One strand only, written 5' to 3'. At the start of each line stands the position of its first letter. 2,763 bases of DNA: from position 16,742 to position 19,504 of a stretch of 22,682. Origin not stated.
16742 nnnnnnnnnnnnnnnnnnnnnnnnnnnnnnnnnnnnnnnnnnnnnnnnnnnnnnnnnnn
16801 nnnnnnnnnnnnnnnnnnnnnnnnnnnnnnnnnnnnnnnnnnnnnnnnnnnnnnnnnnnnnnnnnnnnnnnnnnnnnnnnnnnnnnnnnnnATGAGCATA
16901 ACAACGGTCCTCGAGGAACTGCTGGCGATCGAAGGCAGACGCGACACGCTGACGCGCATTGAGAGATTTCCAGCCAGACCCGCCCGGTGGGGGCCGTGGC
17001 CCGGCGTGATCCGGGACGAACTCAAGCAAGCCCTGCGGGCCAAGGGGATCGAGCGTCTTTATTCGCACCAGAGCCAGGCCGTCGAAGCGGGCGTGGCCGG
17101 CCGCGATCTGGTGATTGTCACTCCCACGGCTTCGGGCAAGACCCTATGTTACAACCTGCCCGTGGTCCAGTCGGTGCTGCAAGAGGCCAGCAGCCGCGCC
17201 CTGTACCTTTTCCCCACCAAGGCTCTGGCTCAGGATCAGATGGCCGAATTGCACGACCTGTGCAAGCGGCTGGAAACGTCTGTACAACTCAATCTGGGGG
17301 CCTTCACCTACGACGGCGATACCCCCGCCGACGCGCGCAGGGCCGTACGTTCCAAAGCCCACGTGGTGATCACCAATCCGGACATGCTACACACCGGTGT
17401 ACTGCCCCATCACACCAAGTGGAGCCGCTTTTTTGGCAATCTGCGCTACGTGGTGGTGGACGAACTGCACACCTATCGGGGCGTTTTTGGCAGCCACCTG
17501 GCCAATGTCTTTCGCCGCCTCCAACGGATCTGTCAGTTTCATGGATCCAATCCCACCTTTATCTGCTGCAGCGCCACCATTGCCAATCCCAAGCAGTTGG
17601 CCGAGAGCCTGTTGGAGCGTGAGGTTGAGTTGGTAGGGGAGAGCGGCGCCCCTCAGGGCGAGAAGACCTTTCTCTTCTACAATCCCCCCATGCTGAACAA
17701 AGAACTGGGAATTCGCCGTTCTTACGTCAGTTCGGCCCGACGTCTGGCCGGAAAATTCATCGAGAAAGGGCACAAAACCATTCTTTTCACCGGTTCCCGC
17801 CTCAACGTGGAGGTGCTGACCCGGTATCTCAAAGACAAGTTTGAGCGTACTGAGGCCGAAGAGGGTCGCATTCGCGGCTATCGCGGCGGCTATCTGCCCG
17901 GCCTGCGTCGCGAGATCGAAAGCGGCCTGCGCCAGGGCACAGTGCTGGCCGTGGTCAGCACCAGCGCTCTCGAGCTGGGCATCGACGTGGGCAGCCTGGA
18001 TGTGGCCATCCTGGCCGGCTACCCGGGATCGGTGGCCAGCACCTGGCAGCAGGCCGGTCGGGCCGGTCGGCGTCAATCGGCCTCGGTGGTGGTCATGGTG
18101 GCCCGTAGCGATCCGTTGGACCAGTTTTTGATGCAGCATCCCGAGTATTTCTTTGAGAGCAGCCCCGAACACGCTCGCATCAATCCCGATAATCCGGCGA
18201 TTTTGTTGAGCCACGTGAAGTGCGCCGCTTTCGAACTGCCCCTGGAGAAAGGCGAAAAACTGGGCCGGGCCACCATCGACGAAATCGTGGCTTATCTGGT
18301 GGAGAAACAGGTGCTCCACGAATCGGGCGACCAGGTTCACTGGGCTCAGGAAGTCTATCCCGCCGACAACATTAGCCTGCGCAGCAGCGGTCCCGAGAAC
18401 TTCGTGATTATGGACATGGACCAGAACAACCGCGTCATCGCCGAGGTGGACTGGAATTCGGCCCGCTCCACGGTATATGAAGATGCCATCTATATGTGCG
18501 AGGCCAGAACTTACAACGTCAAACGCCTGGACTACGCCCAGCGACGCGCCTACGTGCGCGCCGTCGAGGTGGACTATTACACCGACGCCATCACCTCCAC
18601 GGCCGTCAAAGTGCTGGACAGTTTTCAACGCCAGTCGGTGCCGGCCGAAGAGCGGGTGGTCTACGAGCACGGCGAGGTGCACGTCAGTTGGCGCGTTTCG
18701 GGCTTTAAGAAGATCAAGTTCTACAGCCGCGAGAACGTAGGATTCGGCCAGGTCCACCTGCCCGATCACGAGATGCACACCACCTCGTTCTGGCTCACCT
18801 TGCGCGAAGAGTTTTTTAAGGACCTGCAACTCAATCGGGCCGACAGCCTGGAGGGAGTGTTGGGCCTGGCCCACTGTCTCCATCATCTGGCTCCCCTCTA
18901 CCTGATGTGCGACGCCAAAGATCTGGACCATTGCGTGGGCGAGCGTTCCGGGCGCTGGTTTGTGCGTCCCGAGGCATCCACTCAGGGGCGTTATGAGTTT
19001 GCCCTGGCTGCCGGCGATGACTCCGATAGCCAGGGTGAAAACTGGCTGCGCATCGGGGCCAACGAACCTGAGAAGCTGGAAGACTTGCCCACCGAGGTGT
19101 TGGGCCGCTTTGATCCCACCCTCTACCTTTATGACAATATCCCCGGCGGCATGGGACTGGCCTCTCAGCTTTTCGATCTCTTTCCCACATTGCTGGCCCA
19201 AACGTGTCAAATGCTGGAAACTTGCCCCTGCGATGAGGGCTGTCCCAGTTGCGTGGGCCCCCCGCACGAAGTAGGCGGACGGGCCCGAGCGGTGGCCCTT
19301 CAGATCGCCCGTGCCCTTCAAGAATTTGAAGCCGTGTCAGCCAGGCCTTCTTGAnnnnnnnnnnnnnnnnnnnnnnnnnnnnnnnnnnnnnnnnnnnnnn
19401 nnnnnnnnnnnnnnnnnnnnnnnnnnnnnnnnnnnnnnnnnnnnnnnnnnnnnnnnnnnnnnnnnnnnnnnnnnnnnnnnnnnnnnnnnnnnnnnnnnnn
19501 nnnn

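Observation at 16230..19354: MrfA/YprA-like DExH helicase with DUF1998 diverging from a Uma2 PD-(D/E)xK nuclease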

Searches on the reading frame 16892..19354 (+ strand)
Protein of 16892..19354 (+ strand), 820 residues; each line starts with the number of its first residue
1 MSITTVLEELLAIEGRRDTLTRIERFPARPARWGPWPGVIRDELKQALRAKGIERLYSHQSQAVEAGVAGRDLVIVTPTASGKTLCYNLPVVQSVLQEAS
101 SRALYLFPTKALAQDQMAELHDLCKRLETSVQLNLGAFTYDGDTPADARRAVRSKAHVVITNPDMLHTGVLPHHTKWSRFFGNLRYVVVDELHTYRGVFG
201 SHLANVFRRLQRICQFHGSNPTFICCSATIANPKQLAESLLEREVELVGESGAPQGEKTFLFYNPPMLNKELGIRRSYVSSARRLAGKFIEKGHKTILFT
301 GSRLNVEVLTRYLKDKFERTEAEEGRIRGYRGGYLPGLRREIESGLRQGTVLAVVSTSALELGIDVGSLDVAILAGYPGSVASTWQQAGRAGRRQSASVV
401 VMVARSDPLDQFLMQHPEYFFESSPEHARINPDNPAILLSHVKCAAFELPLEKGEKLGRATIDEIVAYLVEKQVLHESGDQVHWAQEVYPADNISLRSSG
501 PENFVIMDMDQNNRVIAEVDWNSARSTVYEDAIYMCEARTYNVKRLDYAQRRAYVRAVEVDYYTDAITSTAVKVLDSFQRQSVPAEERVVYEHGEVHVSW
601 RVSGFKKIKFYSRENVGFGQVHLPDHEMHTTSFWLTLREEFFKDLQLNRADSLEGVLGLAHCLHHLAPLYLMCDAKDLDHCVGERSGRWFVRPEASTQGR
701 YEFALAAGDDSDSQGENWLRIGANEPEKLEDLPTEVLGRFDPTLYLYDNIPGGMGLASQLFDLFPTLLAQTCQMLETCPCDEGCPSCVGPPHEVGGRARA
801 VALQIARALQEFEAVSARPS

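Call 7: search_protein_families(library=pfam, proteins=[window:16892-19354:+], max_evalue=0.01)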
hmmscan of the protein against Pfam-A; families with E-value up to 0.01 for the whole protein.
window:16892-19354:+ (820 aa): 5 families
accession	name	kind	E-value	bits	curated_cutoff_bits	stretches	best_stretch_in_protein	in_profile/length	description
PF00270.35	DEAD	-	9.6e-35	120.2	26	1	58-234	2-165/167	DEAD/DEAH box helicase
PF09369.15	MZB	-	4.4e-18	66.2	24.2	1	740-788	31-80/80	MrfA Zn-binding domain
PF00271.37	Helicase_C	-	6e-13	49.5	23.5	1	290-394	12-109/110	Helicase conserved C-terminal domain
PF22982.3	WHD_HRQ1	-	8.7e-09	36.7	27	1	430-498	1-69/70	ATP-dependent helicase HRQ1, winged helix domain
PF04851.21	ResIII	-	2e-06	28.2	22.5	1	56-198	4-140/164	Type III restriction enzyme, res subunit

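Call 8: search_protein_families(library=ncbifam, proteins=[window:16892-19354:+], max_evalue=0.001)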
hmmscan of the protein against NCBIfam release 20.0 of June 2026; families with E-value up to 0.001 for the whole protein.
window:16892-19354:+ (820 aa): 29 families (the best 25 are shown)
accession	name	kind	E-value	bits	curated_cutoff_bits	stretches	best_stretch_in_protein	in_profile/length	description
TIGR03817.1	DECH_helic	hypoth_equivalog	6e-194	646.4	874.1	2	21-678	2-654/742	helicase/secretion neighborhood putative DEAH-box helicase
TIGR04121.1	DEXH_lig_assoc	equivalog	4.2e-40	137.2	850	1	48-403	7-355/804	ligase-associated DNA damage response DEXH box helicase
NF010338.0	PRK13767.1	equivalog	3.7e-36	124.7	849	1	56-409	34-403/877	ATP-dependent helicase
NF002654.0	PRK02362.1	equivalog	2.9e-24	85.4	887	1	42-321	10-271/739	ATP-dependent DNA helicase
NF001308.0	PRK00254.1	equivalog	4.1e-22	78.2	1216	1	41-318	9-263/720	ATP-dependent DNA helicase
NF007284.0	PRK09751.1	equivalog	3.4e-20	71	1496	2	337-395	362-420/1538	ATP-dependent helicase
NF041063.1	DpdF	equivalog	7.3e-18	64.5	550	1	69-231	157-323/813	protein DpdF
NF010337.0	PRK13766.1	equivalog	2.1e-16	59.3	610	2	62-198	22-147/781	Hef nuclease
NF040935.1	helicase_Hel308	equivalog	6.7e-16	57.6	1200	1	41-240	12-191/704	ATP-dependent DNA helicase Hel308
NF041067.1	DpdJ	equivalog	3.2e-15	54.9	800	2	185-241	363-416/1482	protein DpdJ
NF002251.0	PRK01172.1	equivalog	1.7e-13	49.7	891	1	55-319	22-262/674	ATP-dependent DNA helicase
TIGR00614.1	recQ_fam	subfamily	4.1e-13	48.9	219.8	1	54-402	10-328/470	RecQ family ATP-dependent DNA helicase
TIGR01389.1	recQ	equivalog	2.2e-12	46.2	640.2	1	52-402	10-326/591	DNA helicase RecQ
NF053636.1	DDHlcsCsdAPsy1082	equivalog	5e-11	41.8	890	1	42-164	12-134/512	DEAD/DEAH box helicase CsdA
NF053631.1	RNA_helic_CshA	equivalog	1.1e-10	41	646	1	40-191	6-149/434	degradosome RNA helicase CshA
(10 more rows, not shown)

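Call 9: search_protein_families(library=padloc, proteins=[window:16892-19354:+], max_evalue=0.001)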
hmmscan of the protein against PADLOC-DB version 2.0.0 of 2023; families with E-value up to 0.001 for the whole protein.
window:16892-19354:+ (820 aa): 60 families (the best 25 are shown)
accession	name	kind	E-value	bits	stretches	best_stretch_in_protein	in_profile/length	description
PDLC03960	SngC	-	1.7e-50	170.6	1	43-410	12-378/720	-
PDLC02503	BrxHI|BrxHII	-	4.9e-48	162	1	52-559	21-521/698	BrxHI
PDLC00013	DruE1|DruE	-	1.4e-39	133.9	3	354-446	1086-1179/1776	SNF2 family N-terminal domain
PDLC00037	DruE3|DruE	-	6.7e-34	114.9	3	54-240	100-309/2055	SNF2 family N-terminal domain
PDLC02501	BrxHI|BrxHII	-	1.4e-30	104.1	1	52-399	20-347/925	BrxHI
PDLC00035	DruE3|DruE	-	3e-29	99.4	2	49-242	96-311/1460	SNF2 family N-terminal domain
PDLC00036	DruE3|DruE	-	7e-29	97.6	2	57-240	94-295/2023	SNF2 family N-terminal domain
PDLC02570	DrmA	-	1.6e-26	90.9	2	186-416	412-647/851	DrmA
PDLC03928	PsyrT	-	1.6e-24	84.3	1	43-478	11-413/689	-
PDLC00051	DruE4|DruE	-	3.6e-22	75.8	2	51-100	88-138/1829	SNF2 family N-terminal domain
PDLC00014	DruE2|DruE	-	5.4e-22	75.2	2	303-419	1162-1269/1928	SNF2 family N-terminal domain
PDLC00015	DruE2|DruE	-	1.6e-20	70.5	2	54-100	95-142/1887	SNF2 family N-terminal domain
PDLC02864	DpdF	-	6.7e-19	66.1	2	44-126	10-88/610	DpdF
PDLC02569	DrmA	-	3.7e-17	59.4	2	185-413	657-892/1095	DrmA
PDLC02872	DpdF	-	3.5e-16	56.9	2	59-230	161-340/859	DpdF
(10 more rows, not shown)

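Call 10: search_solved_structures(query=window:16892-19354:+, max_evalue=0.001, show_alignments=1)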
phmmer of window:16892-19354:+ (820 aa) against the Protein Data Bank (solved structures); distinct sequences matched with E-value up to 0.001: 110 (the best 60 are shown).
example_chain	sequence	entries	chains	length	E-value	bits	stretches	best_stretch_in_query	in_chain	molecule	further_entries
6znp_A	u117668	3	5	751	2.1e-235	786.5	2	13-682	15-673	Uncharacterized ATP-dependent helicase YprA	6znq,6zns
5v9x_A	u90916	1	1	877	1.2e-20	76.3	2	62-315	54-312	ATP-dependent DNA helicase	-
7lhl_A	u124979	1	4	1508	1.5e-20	75.9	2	62-315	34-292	ATP-dependent DNA helicase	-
9tu7_Y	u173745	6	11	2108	4.8e-17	64.3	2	343-447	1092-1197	DEAD/DEAH box helicase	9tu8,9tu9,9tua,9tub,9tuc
2zj2_A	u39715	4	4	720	7.8e-17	63.6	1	42-420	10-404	Putative ski2-type helicase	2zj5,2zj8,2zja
9b15_A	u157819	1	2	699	2.8e-14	55.2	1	48-212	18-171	ATP-dependent DNA helicase Hel308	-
7ujb_A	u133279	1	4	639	7.8e-13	50.4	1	41-393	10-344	DEAD/DEAH box RNA helicase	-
2p6r_A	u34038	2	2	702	1.3e-12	49.6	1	48-212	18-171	afUHEL308 HELICASE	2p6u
6s9i_B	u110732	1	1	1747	1.4e-09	39.6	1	73-238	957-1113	U5 small nuclear ribonucleoprotein 200 kDa helicase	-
9wae_A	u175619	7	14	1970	1.5e-09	39.5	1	319-436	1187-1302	Helicase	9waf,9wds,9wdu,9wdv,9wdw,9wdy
6qdv_B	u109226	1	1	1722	1.6e-09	39.4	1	73-238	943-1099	U5 small nuclear ribonucleoprotein 200 kDa helicase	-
4f91_B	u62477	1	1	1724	1.6e-09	39.4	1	73-238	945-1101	U5 small nuclear ribonucleoprotein 200 kDa helicase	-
4f92_B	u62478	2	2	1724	1.6e-09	39.4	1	73-238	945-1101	U5 small nuclear ribonucleoprotein 200 kDa helicase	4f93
5urj_A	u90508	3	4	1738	1.7e-09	39.4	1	73-238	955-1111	U5 small nuclear ribonucleoprotein 200 kDa helicase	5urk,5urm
4kit_B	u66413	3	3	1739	1.7e-09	39.4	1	73-238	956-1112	U5 small nuclear ribonucleoprotein 200 kDa helicase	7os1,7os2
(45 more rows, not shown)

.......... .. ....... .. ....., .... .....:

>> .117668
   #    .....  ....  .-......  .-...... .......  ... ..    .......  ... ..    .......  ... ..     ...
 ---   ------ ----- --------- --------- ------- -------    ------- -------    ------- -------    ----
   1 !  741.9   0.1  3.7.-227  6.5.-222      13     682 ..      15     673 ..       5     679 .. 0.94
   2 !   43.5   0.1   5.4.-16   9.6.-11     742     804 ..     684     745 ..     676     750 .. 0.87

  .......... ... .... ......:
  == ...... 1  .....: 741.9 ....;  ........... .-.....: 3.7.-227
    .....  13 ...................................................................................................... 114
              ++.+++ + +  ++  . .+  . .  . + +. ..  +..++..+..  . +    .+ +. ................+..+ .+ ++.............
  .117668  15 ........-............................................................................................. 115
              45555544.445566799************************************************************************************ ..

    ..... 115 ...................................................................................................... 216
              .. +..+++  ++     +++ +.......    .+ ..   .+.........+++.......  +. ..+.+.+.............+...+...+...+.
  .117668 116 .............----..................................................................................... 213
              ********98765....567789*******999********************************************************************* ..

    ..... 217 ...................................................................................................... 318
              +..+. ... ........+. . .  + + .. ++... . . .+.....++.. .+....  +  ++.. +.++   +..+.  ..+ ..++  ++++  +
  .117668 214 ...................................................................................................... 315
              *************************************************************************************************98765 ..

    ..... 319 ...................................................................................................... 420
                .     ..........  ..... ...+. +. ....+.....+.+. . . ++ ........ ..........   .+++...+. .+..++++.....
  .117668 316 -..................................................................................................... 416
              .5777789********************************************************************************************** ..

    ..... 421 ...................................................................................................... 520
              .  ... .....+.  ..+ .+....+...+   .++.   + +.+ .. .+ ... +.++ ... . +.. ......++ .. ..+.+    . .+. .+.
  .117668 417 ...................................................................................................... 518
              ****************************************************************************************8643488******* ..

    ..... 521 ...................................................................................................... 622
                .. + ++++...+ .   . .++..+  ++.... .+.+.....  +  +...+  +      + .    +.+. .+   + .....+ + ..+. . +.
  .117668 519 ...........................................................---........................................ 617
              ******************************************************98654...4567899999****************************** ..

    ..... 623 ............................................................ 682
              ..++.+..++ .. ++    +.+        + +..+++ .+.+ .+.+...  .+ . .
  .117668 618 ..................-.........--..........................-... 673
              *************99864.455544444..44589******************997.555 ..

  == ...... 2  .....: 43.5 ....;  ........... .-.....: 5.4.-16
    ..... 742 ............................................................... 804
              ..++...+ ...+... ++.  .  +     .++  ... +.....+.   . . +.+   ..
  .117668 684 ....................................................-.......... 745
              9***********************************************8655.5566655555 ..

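Call 11: find_encoding_contigs(protein=window:16892-19354:+, flank=10000, max_places=6)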
Protein window:16892-19354:+ (820 aa): no gene with exactly this product is on record in the collection.

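Call 12: find_homologous_proteins(query=window:16892-19354:+, max_evalue=1e-50)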
Query window:16892-19354:+ (820 aa): 8000 proteins with E <= 1e-50 among 8000 candidates; the best 120 are listed.
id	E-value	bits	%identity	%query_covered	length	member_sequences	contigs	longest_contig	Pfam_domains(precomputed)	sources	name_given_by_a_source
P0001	0.0e+0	1674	89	99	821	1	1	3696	PF00270.36,PF09369.16,PF00271.38,PF22982.4,PF04851.22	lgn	-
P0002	0.0e+0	1665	86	99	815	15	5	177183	PF00270.36,PF09369.16,PF00271.38,PF22982.4,PF04851.22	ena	-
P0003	0.0e+0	1659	87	99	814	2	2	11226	PF00270.36,PF09369.16,PF00271.38,PF22982.4,PF04851.22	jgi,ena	-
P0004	0.0e+0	1653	86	100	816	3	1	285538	PF00270.36,PF09369.16,PF00271.38,PF22982.4,PF04851.22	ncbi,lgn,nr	ncbi:DEAD/DEAH box helicase [bacterium]|nr:DEAD/DEAH box helicase [bacterium]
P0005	0.0e+0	1634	85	100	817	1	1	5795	PF00270.36,PF09369.16,PF00271.38,PF22982.4,PF04851.22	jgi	-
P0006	0.0e+0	1631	85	99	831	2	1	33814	PF00270.36,PF09369.16,PF00271.38,PF22982.4,PF04851.22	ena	-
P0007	0.0e+0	1605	83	99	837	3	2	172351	PF00270.36,PF09369.16,PF00271.38,PF22982.4,PF04851.22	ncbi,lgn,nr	ncbi:MAG: DEAD/DEAH box helicase [Candidatus Eremiobacteraeota bacterium]|nr:DEAD/DEAH box helicase 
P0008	0.0e+0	1589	83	99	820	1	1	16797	PF00270.36,PF09369.16,PF00271.38,PF22982.4,PF04851.22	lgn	-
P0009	0.0e+0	1587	83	99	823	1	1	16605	PF00270.36,PF09369.16,PF00271.38,PF22982.4,PF04851.22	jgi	jgi:DEAD/DEAH box helicase domain-containing protein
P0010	0.0e+0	1570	82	99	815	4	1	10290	PF00270.36,PF09369.16,PF00271.38,PF22982.4,PF04851.22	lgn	-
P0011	0.0e+0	1553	81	99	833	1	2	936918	PF00270.36,PF09369.16,PF00271.38,PF22982.4,PF04851.22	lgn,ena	-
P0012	0.0e+0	1530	80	99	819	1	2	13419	PF00270.36,PF09369.16,PF00271.38,PF22982.4,PF04851.22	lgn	-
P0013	0.0e+0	1489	78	99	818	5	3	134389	PF00270.36,PF09369.16,PF00271.38,PF22982.4,PF04851.22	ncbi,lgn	-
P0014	0.0e+0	1326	69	100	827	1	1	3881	PF00270.36,PF09369.16,PF00271.38,PF22982.4,PF04851.22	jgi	jgi:DEAD/DEAH box helicase domain-containing protein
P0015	0.0e+0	1312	69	100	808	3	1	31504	PF00270.36,PF09369.16,PF00271.38,PF22982.4,PF04851.22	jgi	-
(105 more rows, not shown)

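Call 13: find_encoding_contigs(protein=P0004, flank=10000, max_places=2)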
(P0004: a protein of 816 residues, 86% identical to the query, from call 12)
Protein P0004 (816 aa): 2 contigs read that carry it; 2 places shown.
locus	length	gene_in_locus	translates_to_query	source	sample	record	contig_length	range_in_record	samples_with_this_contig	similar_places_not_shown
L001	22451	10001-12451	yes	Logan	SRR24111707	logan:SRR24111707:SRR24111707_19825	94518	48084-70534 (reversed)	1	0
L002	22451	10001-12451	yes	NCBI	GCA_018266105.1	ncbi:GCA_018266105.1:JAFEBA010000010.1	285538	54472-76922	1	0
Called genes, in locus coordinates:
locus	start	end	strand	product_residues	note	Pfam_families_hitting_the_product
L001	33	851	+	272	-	PF00657:Lipase_GDSL (weak)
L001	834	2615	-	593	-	PF02543:Carbam_trans_N, PF16861:Carbam_trans_C, PF01300:Sua5_yciO_yrdC (faint)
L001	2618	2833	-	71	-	-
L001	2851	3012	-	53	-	PF19451:DUF5989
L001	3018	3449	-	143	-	-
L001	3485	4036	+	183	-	-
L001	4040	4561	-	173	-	-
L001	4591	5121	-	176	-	PF01842:ACT (weak), PF13291:ACT_4 (faint), PF13740:ACT_6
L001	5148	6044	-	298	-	PF00535:Glycos_transf_2, PF10111:Glyco_tranf_2_2, PF13641:Glyco_tranf_2_3 (weak)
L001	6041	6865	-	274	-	PF00535:Glycos_transf_2, PF10111:Glyco_tranf_2_2, PF13641:Glyco_tranf_2_3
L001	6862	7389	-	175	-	PF01648:ACPS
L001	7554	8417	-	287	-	PF16697:Yop-YscD_cpl, PF00498:FHA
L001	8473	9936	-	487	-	-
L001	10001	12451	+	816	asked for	PF00270:DEAD, PF04851:ResIII (weak), PF00271:Helicase_C, PF22982:WHD_HRQ1, PF09369:MZB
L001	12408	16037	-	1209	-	PF00069:Pkinase, PF03109:ABC1 (faint), PF07714:PK_Tyr_Ser-Thr, PF13191:AAA_16, PF13401:AAA_22 (weak)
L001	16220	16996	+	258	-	PF00406:ADK, PF13207:AAA_17, PF13238:AAA_18 (faint), PF05191:ADK_lid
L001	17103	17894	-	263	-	PF00813:FliP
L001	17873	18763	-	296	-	-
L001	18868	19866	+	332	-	PF00296:Bac_luciferase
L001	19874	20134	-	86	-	-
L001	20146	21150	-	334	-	PF04055:Radical_SAM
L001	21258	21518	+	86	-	-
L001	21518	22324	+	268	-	PF00459:Inositol_P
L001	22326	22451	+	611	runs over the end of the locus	PF00771:FHIPEP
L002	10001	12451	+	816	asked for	PF00270:DEAD, PF04851:ResIII (weak), PF00271:Helicase_C, PF22982:WHD_HRQ1, PF09369:MZB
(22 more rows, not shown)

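Call 14: find_encoding_contigs(protein=P0007, flank=10000, max_places=2)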
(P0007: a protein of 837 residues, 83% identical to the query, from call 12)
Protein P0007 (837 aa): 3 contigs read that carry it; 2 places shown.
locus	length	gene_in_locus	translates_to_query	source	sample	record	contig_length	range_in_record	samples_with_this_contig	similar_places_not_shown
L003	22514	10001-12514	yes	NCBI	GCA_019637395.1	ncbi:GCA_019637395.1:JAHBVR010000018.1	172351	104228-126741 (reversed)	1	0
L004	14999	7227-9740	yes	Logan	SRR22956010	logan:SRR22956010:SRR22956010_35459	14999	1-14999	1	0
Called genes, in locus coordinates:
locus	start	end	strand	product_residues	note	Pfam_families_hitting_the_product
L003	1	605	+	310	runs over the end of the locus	-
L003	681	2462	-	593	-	PF02543:Carbam_trans_N, PF00814:TsaD (faint), PF16861:Carbam_trans_C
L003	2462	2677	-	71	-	-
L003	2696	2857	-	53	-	PF19451:DUF5989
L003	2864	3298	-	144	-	-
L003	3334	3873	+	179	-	-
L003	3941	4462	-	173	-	-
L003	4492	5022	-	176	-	PF01842:ACT (faint), PF13291:ACT_4 (faint), PF13740:ACT_6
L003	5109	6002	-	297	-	PF00535:Glycos_transf_2, PF10111:Glyco_tranf_2_2, PF13641:Glyco_tranf_2_3 (weak)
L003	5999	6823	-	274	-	PF00535:Glycos_transf_2, PF10111:Glyco_tranf_2_2 (weak), PF13641:Glyco_tranf_2_3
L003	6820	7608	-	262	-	PF22624:AASDHPPT_N, PF01648:ACPS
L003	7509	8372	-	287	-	PF16697:Yop-YscD_cpl, PF00498:FHA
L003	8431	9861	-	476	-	-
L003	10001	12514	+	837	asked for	PF04851:ResIII (weak), PF00270:DEAD, PF00271:Helicase_C, PF22982:WHD_HRQ1, PF09369:MZB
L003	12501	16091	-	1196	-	PF00069:Pkinase, PF03109:ABC1 (faint), PF07714:PK_Tyr_Ser-Thr, PF13191:AAA_16, PF13401:AAA_22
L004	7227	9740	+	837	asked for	PF04851:ResIII (weak), PF00270:DEAD, PF00271:Helicase_C, PF22982:WHD_HRQ1, PF09369:MZB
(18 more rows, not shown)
